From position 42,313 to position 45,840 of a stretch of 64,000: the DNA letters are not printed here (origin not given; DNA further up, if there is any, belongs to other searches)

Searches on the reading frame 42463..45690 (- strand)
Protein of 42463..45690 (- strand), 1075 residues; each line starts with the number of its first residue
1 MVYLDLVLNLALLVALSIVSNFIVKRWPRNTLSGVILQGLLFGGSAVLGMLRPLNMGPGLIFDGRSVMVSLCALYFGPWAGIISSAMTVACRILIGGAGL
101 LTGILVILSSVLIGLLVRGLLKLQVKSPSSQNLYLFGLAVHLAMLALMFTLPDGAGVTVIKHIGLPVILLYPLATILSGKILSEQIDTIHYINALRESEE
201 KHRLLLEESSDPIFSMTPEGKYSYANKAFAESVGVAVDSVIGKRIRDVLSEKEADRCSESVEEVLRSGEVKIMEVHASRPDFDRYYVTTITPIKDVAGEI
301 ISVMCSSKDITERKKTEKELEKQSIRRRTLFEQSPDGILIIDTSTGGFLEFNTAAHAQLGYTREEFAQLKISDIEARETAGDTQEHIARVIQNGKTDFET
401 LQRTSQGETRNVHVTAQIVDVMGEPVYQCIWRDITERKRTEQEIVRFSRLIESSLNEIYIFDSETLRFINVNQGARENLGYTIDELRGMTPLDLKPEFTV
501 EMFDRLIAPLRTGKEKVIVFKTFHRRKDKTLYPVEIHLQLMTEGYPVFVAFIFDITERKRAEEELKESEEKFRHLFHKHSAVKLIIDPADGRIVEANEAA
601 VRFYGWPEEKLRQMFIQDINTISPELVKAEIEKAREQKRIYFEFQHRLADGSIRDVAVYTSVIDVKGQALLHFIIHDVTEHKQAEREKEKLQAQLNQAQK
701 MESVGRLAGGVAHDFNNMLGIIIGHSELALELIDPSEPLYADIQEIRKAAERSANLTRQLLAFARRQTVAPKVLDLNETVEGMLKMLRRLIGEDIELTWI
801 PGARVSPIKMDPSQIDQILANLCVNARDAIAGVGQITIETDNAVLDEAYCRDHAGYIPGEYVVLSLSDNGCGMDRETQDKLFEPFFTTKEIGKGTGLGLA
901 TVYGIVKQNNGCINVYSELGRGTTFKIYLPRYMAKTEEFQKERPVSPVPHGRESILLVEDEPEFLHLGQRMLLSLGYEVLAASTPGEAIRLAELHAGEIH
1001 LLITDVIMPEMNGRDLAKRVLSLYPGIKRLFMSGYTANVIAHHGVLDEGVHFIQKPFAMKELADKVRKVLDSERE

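Call 20: search_protein_families(library=pfam, proteins=[window:42463-45690:-], max_evalue=0.0001)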
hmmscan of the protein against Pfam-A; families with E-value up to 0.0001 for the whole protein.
window:42463-45690:- (1075 aa): 9 families
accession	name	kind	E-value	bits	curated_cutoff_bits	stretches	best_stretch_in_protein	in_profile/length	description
PF08448.16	PAS_4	-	2.3e-42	144.1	23.1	3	206-314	1-109/110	PAS fold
PF13426.13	PAS_9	-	4.4e-42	143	27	4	335-436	1-103/103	PAS domain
PF00989.32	PAS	-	2.9e-33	114.7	22.6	3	326-434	2-113/113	PAS fold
PF13188.13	PAS_8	-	4.2e-23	80.9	21.8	1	328-369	4-41/65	PAS domain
PF07694.17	5TM-5TMR_LYT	-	8.6e-23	81.2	24.6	1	31-184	14-168/169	5TMR of 5TMR-LYT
PF02518.31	HATPase_c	-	1.1e-20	74.6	26.4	1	811-931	2-109/111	Histidine kinase-, DNA gyrase B-, and HSP90-like ATPase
PF00072.30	Response_reg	-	7.7e-16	58.7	30.2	1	955-1066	1-110/111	Response regulator receiver domain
PF08447.18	PAS_3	-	1.5e-13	51.2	25.6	0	354-426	7-83/89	PAS fold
PF00512.31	HisKA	-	1.7e-06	28.4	26.9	1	705-767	3-64/66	His Kinase A (phospho-acceptor) domain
